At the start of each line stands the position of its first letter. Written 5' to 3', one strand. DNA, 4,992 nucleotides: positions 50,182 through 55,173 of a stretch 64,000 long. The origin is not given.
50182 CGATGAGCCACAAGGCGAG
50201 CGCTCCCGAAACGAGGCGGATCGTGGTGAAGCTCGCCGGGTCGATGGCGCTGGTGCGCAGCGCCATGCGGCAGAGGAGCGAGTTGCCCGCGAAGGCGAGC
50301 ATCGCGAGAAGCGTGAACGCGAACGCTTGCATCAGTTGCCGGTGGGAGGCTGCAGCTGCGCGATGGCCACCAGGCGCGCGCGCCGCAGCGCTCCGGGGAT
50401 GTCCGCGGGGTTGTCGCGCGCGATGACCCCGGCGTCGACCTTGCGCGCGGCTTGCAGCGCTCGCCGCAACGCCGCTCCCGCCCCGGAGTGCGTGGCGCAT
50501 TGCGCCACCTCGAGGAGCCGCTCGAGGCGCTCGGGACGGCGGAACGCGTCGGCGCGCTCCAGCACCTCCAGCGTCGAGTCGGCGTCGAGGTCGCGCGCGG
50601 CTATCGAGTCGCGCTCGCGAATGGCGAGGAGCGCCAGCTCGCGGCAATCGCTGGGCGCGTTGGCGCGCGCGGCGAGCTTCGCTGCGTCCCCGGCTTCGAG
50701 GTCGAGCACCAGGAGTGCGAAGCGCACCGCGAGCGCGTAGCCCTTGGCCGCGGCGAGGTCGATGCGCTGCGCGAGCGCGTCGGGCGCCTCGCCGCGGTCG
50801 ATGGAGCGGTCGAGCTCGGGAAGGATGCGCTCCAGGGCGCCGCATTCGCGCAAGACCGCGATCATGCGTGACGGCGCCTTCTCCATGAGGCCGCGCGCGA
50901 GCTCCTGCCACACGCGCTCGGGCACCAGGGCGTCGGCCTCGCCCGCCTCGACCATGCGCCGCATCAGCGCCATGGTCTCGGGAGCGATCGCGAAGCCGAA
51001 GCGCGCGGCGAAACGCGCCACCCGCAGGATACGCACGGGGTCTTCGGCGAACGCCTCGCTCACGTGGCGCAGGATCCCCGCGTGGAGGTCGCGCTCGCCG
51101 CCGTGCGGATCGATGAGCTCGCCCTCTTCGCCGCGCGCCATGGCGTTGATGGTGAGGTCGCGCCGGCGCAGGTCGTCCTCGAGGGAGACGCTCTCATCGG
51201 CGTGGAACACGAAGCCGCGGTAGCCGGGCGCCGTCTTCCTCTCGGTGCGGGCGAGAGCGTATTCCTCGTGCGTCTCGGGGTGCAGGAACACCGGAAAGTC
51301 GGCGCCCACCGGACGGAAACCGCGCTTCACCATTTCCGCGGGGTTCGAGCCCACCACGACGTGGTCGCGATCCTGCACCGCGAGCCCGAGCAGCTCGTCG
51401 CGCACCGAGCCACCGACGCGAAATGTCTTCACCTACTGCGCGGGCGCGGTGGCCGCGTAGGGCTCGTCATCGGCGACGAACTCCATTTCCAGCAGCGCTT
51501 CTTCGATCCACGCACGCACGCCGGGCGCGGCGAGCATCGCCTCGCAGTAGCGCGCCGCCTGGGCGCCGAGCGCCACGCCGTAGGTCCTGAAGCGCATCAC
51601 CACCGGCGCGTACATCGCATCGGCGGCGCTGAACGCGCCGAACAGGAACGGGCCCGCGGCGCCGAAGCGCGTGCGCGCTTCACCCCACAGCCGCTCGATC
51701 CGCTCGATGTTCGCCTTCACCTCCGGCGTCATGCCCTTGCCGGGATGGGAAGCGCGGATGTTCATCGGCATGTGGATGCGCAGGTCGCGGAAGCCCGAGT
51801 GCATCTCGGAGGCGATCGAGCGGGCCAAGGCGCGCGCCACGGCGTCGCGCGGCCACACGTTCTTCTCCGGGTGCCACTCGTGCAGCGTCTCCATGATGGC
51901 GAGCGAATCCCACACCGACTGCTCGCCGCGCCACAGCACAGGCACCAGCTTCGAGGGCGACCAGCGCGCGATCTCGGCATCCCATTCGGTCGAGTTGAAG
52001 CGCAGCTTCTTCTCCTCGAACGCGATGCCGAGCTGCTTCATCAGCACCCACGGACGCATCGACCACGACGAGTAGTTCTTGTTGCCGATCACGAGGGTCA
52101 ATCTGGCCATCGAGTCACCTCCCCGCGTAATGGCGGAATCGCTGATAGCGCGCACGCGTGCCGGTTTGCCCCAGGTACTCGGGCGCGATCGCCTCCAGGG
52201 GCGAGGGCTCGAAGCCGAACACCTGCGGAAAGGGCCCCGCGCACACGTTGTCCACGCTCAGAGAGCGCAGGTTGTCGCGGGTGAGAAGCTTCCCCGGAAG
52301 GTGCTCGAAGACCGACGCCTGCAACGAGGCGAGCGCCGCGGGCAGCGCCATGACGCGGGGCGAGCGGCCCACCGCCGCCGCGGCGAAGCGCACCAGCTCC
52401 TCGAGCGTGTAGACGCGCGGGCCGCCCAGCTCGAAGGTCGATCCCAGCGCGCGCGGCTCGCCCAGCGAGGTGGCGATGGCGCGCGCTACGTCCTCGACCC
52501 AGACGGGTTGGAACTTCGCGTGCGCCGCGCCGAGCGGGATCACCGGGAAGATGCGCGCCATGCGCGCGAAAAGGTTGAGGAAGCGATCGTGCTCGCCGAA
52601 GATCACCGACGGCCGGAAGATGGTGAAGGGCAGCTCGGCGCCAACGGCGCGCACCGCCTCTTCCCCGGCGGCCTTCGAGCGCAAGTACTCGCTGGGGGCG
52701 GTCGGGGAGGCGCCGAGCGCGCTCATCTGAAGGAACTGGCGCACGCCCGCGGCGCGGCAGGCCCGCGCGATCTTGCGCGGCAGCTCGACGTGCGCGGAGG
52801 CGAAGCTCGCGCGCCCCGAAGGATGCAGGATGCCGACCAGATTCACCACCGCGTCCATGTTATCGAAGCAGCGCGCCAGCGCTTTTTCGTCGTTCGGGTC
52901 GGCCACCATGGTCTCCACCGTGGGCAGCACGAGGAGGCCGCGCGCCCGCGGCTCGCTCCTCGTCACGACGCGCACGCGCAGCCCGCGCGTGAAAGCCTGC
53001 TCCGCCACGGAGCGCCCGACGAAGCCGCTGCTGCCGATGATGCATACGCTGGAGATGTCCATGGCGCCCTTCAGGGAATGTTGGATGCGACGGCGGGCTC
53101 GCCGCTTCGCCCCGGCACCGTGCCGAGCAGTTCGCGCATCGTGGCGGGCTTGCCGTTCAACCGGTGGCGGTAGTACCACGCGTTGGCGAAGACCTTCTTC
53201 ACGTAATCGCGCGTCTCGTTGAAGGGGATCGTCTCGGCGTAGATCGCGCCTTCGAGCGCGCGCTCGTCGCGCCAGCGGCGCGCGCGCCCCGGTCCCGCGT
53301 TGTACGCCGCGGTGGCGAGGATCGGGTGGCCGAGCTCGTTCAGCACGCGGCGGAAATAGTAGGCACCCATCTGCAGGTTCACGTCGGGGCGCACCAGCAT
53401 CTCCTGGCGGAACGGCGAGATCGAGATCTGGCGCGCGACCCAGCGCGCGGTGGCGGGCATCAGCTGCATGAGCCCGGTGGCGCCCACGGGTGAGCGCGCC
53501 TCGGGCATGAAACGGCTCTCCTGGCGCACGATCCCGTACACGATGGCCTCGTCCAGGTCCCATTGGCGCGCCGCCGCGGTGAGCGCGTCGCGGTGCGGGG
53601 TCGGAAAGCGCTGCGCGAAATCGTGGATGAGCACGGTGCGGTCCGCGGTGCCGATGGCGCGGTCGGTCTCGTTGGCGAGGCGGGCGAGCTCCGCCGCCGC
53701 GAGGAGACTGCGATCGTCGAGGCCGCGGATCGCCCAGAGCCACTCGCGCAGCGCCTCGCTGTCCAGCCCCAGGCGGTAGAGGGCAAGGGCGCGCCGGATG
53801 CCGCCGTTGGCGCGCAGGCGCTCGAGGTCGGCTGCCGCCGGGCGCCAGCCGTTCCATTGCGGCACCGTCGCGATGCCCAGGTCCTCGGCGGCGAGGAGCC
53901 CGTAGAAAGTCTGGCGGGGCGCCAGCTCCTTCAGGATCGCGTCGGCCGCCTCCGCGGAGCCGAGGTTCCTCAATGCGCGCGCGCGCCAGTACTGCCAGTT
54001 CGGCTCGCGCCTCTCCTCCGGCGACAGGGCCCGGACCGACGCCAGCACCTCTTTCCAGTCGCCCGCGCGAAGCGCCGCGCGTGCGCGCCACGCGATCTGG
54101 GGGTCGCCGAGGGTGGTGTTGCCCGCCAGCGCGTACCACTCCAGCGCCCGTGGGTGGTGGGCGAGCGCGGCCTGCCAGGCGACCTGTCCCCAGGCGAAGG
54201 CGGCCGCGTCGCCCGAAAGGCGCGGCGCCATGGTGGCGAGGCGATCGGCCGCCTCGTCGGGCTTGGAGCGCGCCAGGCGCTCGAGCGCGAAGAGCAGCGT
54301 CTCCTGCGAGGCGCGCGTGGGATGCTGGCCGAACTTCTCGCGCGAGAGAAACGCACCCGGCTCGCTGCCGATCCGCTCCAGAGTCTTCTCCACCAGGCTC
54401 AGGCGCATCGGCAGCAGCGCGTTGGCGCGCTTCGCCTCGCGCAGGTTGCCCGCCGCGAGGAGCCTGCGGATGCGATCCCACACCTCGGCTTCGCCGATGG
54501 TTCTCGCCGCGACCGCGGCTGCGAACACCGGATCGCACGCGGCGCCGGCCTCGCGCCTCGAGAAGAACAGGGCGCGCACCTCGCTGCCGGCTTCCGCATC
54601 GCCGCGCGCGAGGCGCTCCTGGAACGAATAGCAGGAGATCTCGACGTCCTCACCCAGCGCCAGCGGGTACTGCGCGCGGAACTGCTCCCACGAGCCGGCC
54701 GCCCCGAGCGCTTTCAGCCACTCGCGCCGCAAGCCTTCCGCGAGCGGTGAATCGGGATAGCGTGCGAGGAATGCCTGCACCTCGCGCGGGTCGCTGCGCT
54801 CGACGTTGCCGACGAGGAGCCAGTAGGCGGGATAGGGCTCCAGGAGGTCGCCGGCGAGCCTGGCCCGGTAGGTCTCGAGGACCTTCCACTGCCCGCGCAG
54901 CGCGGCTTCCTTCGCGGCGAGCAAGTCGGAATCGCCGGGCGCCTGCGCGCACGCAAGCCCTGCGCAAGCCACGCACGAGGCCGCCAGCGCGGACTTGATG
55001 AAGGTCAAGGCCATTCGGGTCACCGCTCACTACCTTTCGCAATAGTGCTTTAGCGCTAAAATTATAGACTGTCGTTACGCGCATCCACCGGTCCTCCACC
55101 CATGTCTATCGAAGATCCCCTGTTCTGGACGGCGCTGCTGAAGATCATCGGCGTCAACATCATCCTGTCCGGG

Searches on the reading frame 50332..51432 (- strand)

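Call 67: search_protein_families(library=pfam, proteins=[window:50332-51432:-], max_evalue=0.0001)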
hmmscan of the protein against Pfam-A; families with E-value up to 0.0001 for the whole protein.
window:50332-51432:- (366 aa): 2 families
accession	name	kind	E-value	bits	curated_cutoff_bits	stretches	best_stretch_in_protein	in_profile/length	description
PF01743.26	PolyA_pol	-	3.8e-15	56.8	23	1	5-122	3-126/126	Poly A polymerase head domain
PF12627.12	PolyA_pol_RNAbd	-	8e-12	45.2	22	1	146-209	1-62/64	Probable RNA and SrmB- binding site of polymerase A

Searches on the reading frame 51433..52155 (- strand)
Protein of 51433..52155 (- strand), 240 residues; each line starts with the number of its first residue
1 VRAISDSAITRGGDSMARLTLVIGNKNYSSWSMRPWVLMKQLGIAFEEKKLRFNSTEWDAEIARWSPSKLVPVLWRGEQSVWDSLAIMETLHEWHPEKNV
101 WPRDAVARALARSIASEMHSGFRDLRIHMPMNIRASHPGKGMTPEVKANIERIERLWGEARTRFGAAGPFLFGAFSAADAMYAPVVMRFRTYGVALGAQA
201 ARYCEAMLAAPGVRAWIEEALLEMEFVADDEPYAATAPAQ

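Call 82: search_protein_families(library=pfam, proteins=[window:51433-52155:-], max_evalue=0.0001)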
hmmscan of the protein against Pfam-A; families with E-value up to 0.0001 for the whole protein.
window:51433-52155:- (240 aa): 4 families
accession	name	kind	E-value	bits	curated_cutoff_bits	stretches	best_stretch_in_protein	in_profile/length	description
PF13409.12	GST_N_2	-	1.7e-11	45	25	1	28-93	1-69/70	Glutathione S-transferase, N-terminal domain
PF13410.11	GST_C_2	-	6.8e-10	39.3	24.9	1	146-218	4-68/69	Glutathione S-transferase, C-terminal domain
PF13417.12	GST_N_3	-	1.3e-07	32.2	22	1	27-98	5-74/75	Glutathione S-transferase, N-terminal domain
PF02798.26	GST_N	-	2.3e-06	28.3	20.9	1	29-89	11-72/76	Glutathione S-transferase, N-terminal domain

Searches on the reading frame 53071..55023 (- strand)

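Call 67: search_protein_families(library=pfam, proteins=[window:53071-55023:-], max_evalue=0.0001)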
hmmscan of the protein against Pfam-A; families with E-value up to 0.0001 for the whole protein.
window:53071-55023:- (650 aa): 2 families
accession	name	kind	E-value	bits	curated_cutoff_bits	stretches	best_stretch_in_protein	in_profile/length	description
PF01464.25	SLT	-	1.1e-26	93.2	21.3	1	482-588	4-108/117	Transglycosylase SLT domain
PF14718.12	SLT_L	-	3.1e-06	27.7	25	1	404-458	3-57/68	Soluble lytic murein transglycosylase L domain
